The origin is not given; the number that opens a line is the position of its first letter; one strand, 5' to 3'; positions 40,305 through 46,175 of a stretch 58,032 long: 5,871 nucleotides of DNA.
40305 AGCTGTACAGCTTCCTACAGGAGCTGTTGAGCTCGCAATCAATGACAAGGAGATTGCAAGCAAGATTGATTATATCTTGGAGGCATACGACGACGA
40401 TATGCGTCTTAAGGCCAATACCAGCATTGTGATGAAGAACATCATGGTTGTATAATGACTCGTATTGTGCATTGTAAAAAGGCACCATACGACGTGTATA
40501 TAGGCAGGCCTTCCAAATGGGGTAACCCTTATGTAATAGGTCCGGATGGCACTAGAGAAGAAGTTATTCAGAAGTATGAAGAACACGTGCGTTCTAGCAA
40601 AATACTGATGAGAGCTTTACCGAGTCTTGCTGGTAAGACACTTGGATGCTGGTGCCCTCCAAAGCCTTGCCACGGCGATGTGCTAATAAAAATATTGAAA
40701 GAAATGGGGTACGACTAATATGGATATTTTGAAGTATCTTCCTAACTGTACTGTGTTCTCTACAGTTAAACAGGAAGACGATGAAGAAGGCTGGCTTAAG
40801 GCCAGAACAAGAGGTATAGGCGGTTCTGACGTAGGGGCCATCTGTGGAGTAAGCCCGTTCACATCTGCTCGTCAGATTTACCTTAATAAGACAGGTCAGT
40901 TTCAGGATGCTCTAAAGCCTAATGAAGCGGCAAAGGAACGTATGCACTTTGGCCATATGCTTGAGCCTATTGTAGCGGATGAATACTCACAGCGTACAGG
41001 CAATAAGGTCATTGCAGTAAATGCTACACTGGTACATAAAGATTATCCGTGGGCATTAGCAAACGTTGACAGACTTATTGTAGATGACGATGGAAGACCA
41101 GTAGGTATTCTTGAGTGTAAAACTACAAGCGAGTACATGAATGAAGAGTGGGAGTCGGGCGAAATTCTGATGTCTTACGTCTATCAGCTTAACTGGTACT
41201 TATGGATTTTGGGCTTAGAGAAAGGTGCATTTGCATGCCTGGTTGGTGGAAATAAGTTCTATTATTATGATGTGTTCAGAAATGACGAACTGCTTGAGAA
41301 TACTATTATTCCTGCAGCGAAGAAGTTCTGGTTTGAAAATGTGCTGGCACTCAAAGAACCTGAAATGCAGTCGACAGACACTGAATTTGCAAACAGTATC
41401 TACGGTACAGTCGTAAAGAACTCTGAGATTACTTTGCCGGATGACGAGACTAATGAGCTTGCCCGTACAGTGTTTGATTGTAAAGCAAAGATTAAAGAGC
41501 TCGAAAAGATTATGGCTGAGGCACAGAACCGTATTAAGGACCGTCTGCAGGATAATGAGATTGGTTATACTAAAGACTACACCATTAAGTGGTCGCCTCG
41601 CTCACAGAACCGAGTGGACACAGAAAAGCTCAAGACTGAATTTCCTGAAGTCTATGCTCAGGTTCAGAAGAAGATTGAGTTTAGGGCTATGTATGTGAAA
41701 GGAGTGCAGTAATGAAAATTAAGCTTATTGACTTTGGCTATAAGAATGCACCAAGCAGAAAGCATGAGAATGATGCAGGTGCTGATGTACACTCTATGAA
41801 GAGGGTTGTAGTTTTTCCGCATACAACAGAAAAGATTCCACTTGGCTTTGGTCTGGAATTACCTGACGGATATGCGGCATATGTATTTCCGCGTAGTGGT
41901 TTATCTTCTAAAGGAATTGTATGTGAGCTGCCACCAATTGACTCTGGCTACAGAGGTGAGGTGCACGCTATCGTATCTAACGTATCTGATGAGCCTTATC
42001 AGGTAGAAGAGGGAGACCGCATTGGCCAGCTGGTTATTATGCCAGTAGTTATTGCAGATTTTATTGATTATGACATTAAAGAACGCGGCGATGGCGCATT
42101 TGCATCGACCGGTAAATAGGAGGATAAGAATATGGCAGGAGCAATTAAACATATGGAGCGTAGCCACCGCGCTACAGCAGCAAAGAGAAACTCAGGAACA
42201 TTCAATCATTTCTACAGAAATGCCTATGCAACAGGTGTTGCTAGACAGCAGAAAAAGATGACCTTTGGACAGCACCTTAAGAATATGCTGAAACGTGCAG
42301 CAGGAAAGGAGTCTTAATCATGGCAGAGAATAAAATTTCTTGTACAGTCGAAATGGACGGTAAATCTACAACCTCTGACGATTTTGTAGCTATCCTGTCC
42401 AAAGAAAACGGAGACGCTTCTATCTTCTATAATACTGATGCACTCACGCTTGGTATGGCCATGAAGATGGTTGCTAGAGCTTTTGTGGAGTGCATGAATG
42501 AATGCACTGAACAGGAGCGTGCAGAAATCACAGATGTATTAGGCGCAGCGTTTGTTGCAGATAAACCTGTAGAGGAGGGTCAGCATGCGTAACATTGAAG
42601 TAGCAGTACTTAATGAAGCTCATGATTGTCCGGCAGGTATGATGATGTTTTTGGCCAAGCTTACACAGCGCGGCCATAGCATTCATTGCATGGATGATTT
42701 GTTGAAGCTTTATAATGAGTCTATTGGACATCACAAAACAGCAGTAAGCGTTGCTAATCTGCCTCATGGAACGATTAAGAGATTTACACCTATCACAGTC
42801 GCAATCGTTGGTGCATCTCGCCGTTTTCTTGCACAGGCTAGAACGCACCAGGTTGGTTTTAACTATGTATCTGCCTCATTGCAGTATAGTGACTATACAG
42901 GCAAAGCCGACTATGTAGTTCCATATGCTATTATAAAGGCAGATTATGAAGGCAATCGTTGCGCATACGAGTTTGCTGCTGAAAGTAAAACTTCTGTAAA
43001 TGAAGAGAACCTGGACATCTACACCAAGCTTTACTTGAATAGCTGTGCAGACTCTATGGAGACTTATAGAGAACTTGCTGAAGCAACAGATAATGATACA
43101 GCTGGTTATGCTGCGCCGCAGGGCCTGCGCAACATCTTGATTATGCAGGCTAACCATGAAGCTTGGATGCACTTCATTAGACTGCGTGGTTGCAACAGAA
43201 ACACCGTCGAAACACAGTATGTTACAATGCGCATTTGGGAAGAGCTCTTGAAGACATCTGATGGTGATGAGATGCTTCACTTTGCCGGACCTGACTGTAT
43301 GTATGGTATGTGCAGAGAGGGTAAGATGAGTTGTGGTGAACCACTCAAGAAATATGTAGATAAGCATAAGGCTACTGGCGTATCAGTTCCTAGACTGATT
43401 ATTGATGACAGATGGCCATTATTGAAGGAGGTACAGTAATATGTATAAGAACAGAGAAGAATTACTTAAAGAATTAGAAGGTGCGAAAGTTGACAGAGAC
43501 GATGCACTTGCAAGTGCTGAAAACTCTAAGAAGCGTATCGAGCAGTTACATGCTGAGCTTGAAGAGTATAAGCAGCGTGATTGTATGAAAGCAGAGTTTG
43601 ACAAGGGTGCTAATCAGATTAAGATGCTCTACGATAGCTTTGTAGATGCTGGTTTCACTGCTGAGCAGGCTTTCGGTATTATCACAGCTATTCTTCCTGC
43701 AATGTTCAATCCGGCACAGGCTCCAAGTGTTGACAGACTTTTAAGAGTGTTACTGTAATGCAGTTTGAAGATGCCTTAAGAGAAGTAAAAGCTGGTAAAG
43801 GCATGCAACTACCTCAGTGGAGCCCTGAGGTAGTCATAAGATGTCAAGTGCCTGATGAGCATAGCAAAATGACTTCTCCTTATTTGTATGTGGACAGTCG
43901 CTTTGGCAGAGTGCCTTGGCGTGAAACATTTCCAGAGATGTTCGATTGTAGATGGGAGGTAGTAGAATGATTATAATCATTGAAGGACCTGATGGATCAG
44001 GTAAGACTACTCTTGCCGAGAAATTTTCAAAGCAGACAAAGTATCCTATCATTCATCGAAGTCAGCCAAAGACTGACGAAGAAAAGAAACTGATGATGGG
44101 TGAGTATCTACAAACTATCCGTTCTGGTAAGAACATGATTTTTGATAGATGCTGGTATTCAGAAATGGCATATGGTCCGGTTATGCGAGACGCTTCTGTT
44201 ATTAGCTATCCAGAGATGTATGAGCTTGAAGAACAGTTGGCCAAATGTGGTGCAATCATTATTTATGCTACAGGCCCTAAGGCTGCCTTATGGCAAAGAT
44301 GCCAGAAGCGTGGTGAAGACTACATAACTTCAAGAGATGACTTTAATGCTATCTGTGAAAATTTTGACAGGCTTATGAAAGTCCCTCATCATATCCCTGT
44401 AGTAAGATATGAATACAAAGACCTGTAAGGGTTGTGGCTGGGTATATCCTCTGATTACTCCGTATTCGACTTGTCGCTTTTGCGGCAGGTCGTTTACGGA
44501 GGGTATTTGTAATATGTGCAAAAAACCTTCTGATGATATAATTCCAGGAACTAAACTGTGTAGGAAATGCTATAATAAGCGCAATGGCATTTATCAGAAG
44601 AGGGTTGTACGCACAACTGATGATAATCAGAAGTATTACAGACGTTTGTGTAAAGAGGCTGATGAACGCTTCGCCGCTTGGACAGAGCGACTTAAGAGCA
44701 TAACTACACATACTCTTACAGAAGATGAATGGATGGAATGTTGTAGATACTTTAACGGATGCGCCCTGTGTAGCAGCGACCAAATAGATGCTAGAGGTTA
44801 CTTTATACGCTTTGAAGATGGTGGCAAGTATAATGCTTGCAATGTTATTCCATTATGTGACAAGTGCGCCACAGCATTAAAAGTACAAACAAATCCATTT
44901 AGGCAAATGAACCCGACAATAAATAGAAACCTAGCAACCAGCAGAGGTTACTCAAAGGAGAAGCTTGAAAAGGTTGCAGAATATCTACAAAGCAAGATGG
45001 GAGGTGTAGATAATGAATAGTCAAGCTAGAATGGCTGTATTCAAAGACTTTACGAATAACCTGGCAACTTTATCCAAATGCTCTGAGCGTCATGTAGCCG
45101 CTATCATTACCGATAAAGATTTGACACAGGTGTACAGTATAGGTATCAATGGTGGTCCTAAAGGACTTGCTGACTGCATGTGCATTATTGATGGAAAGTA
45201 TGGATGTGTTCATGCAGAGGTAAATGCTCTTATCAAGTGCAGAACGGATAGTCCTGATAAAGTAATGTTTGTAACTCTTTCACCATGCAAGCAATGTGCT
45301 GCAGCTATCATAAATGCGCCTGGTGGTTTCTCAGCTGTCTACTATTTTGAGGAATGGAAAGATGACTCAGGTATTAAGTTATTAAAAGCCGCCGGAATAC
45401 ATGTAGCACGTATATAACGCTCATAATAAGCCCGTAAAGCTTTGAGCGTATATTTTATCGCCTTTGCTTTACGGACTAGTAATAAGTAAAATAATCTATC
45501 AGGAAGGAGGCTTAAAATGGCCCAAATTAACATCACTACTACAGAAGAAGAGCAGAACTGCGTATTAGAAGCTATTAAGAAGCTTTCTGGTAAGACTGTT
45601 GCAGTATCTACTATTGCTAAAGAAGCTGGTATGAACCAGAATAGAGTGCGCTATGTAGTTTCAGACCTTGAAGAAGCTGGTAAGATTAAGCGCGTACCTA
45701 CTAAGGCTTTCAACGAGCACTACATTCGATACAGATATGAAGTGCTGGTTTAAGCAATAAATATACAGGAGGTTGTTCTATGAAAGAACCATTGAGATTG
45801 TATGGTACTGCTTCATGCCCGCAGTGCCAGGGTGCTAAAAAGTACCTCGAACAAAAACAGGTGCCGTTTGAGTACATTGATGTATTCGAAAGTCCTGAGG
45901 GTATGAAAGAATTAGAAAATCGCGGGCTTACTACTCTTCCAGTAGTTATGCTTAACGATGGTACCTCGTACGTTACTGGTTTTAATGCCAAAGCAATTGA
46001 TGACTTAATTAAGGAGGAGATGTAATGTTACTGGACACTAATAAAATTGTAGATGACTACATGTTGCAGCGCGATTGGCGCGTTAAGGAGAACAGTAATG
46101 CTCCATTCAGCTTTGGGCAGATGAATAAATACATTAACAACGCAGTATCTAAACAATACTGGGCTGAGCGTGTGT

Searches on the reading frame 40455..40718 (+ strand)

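Call 30: search_protein_families(library=phrogs, proteins=[window:40455-40718:+], max_evalue=0.001)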
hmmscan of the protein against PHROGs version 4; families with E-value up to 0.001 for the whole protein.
window:40455-40718:+ (87 aa): 3 families
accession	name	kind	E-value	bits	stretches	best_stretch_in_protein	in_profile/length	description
phrog_464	-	unknown function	1.2e-38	134.5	1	1-86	191-290/322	unknown function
phrog_24867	-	DNA, RNA and nucleotide metabolism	5.1e-08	33.9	1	15-83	91-169/187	ribonucleotide reductase NrdA-like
phrog_32227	-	unknown function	1.1e-05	26.3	0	57-81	195-220/230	-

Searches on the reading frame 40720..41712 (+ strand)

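Call 30: search_protein_families(library=phrogs, proteins=[window:40720-41712:+], max_evalue=0.001)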
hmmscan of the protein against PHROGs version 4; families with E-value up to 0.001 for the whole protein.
window:40720-41712:+ (330 aa): 6 families
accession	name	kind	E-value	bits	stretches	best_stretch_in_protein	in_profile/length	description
phrog_434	-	DNA, RNA and nucleotide metabolism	2.6e-85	287.9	1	14-326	49-361/372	RecE-like recombination exonuclease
phrog_1956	-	unknown function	9e-08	33.2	1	249-325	15-89/93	-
phrog_149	-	DNA, RNA and nucleotide metabolism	5.9e-07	29.2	1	12-264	591-849/1242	exonuclease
phrog_19855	-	head and packaging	1.2e-05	24.1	1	19-124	463-566/1257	virion structural protein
phrog_8474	-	unknown function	0.00011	22.9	1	20-46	22-48/48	-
phrog_6244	-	unknown function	0.00026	22.5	1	241-320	14-96/107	-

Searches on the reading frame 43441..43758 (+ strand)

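Call 31: search_protein_families(library=phrogs, proteins=[window:43441-43758:+], max_evalue=0.001)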
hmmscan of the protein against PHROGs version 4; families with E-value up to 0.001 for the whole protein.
window:43441-43758:+ (105 aa): 2 families
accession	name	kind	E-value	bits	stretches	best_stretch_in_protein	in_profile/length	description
phrog_28466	-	unknown function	4e-05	24.9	1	40-81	15-55/69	-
phrog_26408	-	unknown function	0.00041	21.7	1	58-81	36-59/65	-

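Call 36: search_protein_families(library=pfam, proteins=[window:43441-43758:+], max_evalue=0.05)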
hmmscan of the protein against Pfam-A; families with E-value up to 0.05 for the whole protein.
window:43441-43758:+ (105 aa): 2 families
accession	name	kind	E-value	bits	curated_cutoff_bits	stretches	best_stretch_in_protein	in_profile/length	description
PF12451.13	VPS11_C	-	0.017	15.7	25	1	23-50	8-33/45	Vacuolar protein sorting protein 11 C terminal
PF05615.18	THOC7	-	0.022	15.5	28.7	0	10-61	73-124/136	Tho complex subunit 7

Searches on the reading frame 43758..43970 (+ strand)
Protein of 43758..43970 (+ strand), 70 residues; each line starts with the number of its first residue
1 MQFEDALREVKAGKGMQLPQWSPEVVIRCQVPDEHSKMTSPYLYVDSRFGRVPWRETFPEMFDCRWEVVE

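Call 36: search_protein_families(library=pfam, proteins=[window:43758-43970:+], max_evalue=0.05)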
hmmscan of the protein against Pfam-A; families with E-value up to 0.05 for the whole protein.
window:43758-43970:+ (70 aa): 1 family
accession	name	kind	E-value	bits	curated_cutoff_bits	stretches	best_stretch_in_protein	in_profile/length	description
PF11195.14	Tad2-like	-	2.8e-09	37.8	25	1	1-69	1-73/73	Thoeris anti-defense 2-like domain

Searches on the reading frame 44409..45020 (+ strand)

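Call 31: search_protein_families(library=phrogs, proteins=[window:44409-45020:+], max_evalue=0.001)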
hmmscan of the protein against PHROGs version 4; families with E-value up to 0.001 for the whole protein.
window:44409-45020:+ (203 aa): 0 families

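Call 36: search_protein_families(library=pfam, proteins=[window:44409-45020:+], max_evalue=0.05)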
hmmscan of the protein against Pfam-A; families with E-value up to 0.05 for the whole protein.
window:44409-45020:+ (203 aa): 1 family
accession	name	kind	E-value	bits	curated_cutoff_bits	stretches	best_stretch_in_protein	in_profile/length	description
PF24734.1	DUF7685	-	0.012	15.9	27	1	34-58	2-35/43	Domain of unknown function (DUF7685)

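Call 73: search_protein_families(library=ncbifam, proteins=[window:44409-45017:+], max_evalue=0.01)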
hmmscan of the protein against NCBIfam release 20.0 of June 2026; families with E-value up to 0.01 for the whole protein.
window:44409-45017:+ (203 aa): 0 families

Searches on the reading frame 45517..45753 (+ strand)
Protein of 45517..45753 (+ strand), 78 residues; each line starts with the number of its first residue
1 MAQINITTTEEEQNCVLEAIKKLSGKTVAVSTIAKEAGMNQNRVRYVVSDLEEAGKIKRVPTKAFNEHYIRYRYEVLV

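Call 31: search_protein_families(library=phrogs, proteins=[window:45517-45753:+], max_evalue=0.001)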
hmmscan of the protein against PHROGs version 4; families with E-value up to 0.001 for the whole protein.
window:45517-45753:+ (78 aa): 1 family
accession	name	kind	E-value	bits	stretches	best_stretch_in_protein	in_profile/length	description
phrog_1123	-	unknown function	0.00095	20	0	2-64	23-83/112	-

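Call 36: search_protein_families(library=pfam, proteins=[window:45517-45753:+], max_evalue=0.05)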
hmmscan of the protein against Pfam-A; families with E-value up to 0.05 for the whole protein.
window:45517-45753:+ (78 aa): 12 families
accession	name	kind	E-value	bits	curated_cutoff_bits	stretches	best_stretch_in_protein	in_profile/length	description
PF04703.18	FaeA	-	6.9e-05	23.5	20.7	1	15-62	4-50/62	FaeA-like protein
PF08784.17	RPA_C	-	0.00032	21.8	22.6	1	6-57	46-99/106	Replication protein A C terminal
PF01978.25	TrmB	-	0.00038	20.7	25.6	1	27-73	22-63/68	Sugar-specific transcriptional regulator TrmB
PF13635.12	DUF4143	-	0.0014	18.8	28.1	1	12-64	15-67/160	Domain of unknown function (DUF4143)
PF12802.13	MarR_2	-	0.0035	17.9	27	1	15-62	9-55/61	MarR family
PF02002.24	TFIIE_alpha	-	0.0068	16.7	22.9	1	8-74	10-74/105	TFIIE alpha subunit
PF05158.18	RNA_pol_Rpc34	-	0.011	15.6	28.4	1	7-61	80-134/332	RNA polymerase Rpc34 subunit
PF13412.12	HTH_24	-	0.012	15.6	21.9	1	33-58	23-48/48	Winged helix-turn-helix DNA-binding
PF24033.1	DUF7342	-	0.013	15.9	31.6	1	15-71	6-60/150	Family of unknown function (DUF7342)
PF24034.1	DUF7343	-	0.014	15.7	27.6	1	16-60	8-51/62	Domain of unknown function (DUF7343)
PF02082.26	Rrf2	-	0.018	15.6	30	1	20-58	15-54/132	Iron-dependent Transcriptional regulator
PF02295.23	z-alpha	-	0.041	14.4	21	0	10-59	3-53/67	Adenosine deaminase z-alpha domain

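Call 73: search_protein_families(library=ncbifam, proteins=[window:45517-45750:+], max_evalue=0.01)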
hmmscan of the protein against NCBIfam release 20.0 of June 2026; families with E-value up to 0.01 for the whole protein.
window:45517-45750:+ (78 aa): 1 family
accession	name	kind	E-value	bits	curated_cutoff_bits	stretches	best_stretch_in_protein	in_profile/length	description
TIGR01884.1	cas_HTH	subfamily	0.0074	15.7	60.2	1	9-62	140-191/202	CRISPR-associated CARF protein Csa3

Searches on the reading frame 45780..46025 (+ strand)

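Call 31: search_protein_families(library=phrogs, proteins=[window:45780-46025:+], max_evalue=0.001)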
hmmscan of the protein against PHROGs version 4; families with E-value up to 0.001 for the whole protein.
window:45780-46025:+ (81 aa): 3 families
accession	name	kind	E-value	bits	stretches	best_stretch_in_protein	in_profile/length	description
phrog_22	-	DNA, RNA and nucleotide metabolism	1e-14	56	1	7-79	75-146/162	thioredoxin domain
phrog_86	-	DNA, RNA and nucleotide metabolism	7.8e-06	25.8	1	3-65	416-478/504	ribonucleoside diphosphate reductase small subunit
phrog_16693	-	unknown function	1.7e-05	25.7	1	6-45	3-42/132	-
